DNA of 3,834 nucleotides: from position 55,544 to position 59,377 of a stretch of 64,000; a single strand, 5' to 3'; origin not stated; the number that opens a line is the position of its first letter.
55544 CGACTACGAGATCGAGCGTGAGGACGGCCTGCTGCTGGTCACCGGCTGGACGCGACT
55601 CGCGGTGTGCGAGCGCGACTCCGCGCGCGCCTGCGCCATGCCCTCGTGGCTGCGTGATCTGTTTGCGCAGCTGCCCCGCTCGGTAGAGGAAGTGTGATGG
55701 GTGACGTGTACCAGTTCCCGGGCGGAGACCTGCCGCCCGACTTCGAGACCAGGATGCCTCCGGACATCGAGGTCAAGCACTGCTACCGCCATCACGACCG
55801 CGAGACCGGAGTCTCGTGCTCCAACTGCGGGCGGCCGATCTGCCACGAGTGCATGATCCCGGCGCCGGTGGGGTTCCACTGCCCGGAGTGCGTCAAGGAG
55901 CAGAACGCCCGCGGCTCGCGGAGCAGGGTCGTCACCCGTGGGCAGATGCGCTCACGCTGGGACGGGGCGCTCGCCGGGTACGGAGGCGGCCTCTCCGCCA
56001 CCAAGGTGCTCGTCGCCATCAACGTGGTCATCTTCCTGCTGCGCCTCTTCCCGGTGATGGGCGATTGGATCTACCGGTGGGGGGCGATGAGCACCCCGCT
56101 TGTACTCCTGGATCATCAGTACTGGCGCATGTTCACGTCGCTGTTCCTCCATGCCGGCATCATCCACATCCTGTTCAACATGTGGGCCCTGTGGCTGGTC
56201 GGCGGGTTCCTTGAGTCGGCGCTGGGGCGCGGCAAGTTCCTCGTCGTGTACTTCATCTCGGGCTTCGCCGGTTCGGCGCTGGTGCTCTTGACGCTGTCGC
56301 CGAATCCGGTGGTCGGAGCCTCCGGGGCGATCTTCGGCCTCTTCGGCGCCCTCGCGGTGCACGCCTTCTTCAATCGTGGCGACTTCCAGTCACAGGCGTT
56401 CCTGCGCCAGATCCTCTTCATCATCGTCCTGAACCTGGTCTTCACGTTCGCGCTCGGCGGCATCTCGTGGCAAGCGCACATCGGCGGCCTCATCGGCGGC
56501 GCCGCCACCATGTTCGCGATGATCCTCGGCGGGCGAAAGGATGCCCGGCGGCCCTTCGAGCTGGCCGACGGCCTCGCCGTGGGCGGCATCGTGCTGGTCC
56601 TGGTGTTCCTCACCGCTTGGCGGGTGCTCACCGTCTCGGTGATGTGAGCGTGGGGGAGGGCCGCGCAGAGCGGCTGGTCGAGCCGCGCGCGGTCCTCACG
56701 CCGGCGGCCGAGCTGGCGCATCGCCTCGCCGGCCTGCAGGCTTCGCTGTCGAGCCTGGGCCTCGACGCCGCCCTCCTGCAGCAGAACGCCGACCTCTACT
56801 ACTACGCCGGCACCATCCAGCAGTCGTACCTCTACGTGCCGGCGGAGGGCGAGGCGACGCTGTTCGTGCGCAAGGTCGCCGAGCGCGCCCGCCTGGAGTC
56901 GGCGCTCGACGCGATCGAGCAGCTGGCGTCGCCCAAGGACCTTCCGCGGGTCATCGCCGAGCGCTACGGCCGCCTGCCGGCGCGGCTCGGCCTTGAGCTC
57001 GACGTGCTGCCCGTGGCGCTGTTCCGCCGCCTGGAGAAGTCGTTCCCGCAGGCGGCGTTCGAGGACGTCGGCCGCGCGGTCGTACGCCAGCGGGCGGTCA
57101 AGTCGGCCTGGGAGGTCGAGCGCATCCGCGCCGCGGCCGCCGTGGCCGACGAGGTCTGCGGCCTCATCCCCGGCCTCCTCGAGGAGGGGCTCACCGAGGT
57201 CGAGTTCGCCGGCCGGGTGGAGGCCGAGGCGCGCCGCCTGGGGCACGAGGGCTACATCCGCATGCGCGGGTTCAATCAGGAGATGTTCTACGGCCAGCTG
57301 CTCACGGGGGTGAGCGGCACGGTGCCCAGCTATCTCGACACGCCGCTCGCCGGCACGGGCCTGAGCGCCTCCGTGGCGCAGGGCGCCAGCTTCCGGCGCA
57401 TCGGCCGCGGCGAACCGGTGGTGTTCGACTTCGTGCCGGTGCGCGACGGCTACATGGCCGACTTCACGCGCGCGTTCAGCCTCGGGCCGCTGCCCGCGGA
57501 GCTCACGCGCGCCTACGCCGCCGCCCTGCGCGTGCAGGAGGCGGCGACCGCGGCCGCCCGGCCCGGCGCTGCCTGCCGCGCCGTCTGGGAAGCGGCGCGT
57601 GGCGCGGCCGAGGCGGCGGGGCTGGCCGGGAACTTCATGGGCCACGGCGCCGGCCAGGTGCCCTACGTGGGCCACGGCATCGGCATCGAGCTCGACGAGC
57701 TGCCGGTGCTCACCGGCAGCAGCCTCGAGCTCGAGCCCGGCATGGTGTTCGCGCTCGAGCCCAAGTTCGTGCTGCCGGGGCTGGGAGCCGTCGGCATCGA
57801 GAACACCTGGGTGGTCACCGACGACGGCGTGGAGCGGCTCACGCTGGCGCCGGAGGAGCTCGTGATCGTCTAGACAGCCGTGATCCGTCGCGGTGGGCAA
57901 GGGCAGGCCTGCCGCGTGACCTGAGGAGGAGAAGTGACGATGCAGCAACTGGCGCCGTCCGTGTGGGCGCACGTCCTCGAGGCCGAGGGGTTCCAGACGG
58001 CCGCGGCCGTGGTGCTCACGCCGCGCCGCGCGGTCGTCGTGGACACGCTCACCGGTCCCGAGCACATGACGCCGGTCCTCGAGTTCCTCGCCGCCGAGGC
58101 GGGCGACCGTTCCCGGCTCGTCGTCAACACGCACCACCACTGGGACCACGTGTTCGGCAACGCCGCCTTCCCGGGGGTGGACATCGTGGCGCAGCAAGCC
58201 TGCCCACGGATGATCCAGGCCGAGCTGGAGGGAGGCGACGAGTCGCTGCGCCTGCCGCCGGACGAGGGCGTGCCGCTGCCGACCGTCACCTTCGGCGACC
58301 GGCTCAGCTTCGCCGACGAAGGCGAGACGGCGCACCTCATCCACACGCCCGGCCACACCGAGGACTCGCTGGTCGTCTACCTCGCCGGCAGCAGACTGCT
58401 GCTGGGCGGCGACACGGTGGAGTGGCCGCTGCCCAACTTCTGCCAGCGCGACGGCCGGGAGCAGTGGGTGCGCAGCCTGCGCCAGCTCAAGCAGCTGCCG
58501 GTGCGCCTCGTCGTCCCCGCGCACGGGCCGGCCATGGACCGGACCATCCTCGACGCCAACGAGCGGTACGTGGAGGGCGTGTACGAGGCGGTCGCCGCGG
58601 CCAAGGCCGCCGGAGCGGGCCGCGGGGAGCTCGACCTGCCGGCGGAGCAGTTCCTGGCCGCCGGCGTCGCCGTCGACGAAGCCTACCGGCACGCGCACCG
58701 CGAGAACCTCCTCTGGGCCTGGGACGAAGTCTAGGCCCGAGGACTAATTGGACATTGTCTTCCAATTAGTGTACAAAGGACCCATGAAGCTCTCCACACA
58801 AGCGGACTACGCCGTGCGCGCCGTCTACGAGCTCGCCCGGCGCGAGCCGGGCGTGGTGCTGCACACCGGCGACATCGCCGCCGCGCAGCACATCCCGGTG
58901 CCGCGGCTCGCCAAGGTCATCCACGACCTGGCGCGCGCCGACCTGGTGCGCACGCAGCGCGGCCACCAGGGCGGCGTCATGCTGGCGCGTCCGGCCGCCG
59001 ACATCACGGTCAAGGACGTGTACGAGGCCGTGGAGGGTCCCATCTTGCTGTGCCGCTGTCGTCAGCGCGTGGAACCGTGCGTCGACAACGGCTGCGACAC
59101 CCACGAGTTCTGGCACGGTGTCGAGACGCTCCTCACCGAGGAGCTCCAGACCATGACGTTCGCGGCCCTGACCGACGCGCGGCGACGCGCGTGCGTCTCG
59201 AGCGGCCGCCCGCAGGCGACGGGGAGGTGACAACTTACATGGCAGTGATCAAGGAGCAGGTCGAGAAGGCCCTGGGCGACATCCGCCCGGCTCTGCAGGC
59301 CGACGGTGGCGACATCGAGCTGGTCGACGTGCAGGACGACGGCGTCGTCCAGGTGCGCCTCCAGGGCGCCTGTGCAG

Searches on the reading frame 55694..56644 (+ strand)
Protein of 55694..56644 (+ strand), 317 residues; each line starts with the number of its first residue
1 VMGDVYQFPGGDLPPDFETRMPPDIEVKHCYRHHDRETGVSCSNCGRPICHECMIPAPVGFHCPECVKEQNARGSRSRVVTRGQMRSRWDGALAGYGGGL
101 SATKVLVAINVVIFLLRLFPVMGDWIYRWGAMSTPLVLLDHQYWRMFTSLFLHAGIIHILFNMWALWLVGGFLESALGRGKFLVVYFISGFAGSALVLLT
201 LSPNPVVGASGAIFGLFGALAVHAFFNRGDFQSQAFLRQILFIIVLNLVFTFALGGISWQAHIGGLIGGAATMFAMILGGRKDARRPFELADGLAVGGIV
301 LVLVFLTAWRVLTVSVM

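Call 26: search_protein_families(library=ncbifam, proteins=[window:55694-56644:+])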
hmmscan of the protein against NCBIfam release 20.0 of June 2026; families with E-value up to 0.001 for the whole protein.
window:55694-56644:+ (317 aa): 3 families
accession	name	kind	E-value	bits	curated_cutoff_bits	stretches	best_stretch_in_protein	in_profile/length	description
NF008155.0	PRK10907.1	equivalog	2.7e-12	46.6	335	1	103-275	97-267/276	rhomboid family intramembrane serine protease GlpG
TIGR03902.1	rhom_GG_sort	equivalog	5e-12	46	84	1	140-273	13-153/154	rhombosortase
TIGR04239.1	rhombo_GlpG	equivalog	3.6e-10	40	250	1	103-272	97-264/271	rhomboid family intramembrane serine protease GlpG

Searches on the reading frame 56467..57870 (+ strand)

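Call 26: search_protein_families(library=ncbifam, proteins=[window:56467-57870:+])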
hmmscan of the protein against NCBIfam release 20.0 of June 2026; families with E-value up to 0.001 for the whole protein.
window:56467-57870:+ (468 aa): 9 families
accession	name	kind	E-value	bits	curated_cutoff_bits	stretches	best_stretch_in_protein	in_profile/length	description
NF040821.1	dipep_PepQ_Arch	equivalog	9.7e-31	107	630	2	288-466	174-346/346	Xaa-Pro dipeptidase PepQ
NF007310.0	PRK09795.1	equivalog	1.2e-26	93.4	393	1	208-465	124-355/361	aminopeptidase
NF011720.0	PRK15173.1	subfamily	1e-12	47.8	420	1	313-466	191-340/343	peptidase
NF011173.0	PRK14575.1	equivalog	1.8e-12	46.9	850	1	313-466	254-403/406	putative peptidase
NF011174.0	PRK14576.1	subfamily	2.2e-11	43.3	487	1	318-459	258-395/405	putative endopeptidase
TIGR02993.1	ectoine_eutD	equivalog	2.4e-11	43.4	613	1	168-467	113-389/391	ectoine hydrolase DoeA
TIGR00500.1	met_pdase_I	equivalog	2.2e-07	30.7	171.35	1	315-450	87-219/247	type I methionyl aminopeptidase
NF008970.0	PRK12318.1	equivalog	2.9e-06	26.7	267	1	319-434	133-244/291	methionyl aminopeptidase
NF038259.1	ectoine_DoeA_2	exception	1.2e-05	24.2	575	0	79-255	10-197/386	ectoine hydrolase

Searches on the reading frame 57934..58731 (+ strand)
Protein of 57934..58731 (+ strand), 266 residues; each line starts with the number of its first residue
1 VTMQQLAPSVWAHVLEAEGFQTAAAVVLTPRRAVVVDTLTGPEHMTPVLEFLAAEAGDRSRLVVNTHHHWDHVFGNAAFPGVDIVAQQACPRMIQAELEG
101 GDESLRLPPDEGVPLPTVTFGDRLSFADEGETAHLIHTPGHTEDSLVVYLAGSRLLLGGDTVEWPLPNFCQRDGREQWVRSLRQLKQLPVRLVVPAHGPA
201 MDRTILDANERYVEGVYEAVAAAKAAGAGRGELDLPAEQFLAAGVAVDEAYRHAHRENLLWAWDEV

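Call 26: search_protein_families(library=ncbifam, proteins=[window:57934-58731:+])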
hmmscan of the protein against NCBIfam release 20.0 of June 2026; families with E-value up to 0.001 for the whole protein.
window:57934-58731:+ (266 aa): 24 families
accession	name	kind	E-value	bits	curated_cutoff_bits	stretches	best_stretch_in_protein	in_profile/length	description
TIGR04558.1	SoxH_rel_PQQ_1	hypoth_equivalog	1.2e-21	77.1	300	1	18-232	23-249/285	quinoprotein relay system zinc metallohydrolase 1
NF033088.2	bla_subclass_B1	equivalog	4.9e-16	59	200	1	2-208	7-211/217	subclass B1 metallo-beta-lactamase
TIGR04559.1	SoxH_rel_PQQ_2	hypoth_equivalog_domain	6.8e-14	51.9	280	1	25-225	33-242/283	quinoprotein relay system zinc metallohydrolase 2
NF012229.1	bla_class_B_core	domain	2.8e-12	47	100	1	22-150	15-138/139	metallo-beta-lactamase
TIGR03413.1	GSH_gloB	equivalog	1.1e-10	41.3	200.8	1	32-197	21-164/248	hydroxyacylglutathione hydrolase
NF000396.3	blaGIM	exception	2.6e-09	36.6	525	1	22-209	50-229/250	GIM family subclass B1 metallo-beta-lactamase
NF047974.1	blaCOR_B1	exception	1.8e-08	34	450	1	3-210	39-240/245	COR family subclass B1 metallo-beta-lactamase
NF012145.1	blaDIM_SIM_IMP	exception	1.1e-07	31.8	288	1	24-208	29-202/209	DIM/SIM/IMP family subclass B1 metallo-beta-lactamase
NF047975.1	blaPYX_B1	exception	1.9e-07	30.7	473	1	3-205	40-236/245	PYX family subclass B1 metallo-beta-lactamase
NF038103.1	blaGMB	exception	8.8e-06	25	580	0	129-205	172-251/270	GMB family subclass B1 metallo-beta-lactamase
NF045699.1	AHLLactAiiA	equivalog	1.2e-05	24.6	375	1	29-95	66-131/251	quorum-quenching N-acyl homoserine lactonase AiiA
NF012150.3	blaSPM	exception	2.5e-05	23.9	500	1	122-199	173-249/272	SPM family subclass B1 metallo-beta-lactamase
NF033584.1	blaPST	exception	6.9e-05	22.3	525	1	23-208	53-230/242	PST family subclass B1 metallo-beta-lactamase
NF000259.2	blaNDM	exception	7.5e-05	22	580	1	3-87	51-140/270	NDM family subclass B1 metallo-beta-lactamase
NF012148.0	blaKHM-HMB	exception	7.6e-05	22.3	450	0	139-222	154-236/238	KHM/HMB family subclass B1 metallo-beta-lactamase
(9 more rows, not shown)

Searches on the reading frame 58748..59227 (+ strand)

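Call 26: search_protein_families(library=ncbifam, proteins=[window:58748-59227:+])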
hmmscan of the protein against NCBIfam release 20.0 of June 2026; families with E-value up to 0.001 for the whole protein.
window:58748-59227:+ (160 aa): 7 families
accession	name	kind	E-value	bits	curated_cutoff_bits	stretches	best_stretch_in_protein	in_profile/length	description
TIGR00738.1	rrf2_super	superfamily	1.8e-30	105.5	73.3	1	13-142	1-131/132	Rrf2 family transcriptional regulator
TIGR02944.1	suf_reg_Xantho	equivalog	4.7e-21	75.5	110.65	1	13-139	2-128/130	SUF system Fe-S cluster assembly regulator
TIGR02010.1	IscR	equivalog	5.6e-21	74.8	207.55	1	13-145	1-133/135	Fe-S cluster assembly transcriptional regulator IscR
NF047409.1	Cys_reg_CymR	equivalog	3e-15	56.6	195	1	13-146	1-128/139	cysteine metabolism transcriptional regulator CymR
NF008886.0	PRK11920.1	equivalog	4.1e-14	52.5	193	1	13-113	1-103/153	iron-responsive transcriptional regulator RirA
NF008110.0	PRK10857.1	equivalog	1.5e-13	50.8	275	1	13-146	1-134/164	Fe-S cluster assembly transcriptional regulator IscR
NF008240.0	PRK11014.1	equivalog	5.3e-12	46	182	1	13-143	1-129/141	nitric oxide-sensing transcriptional repressor NsrR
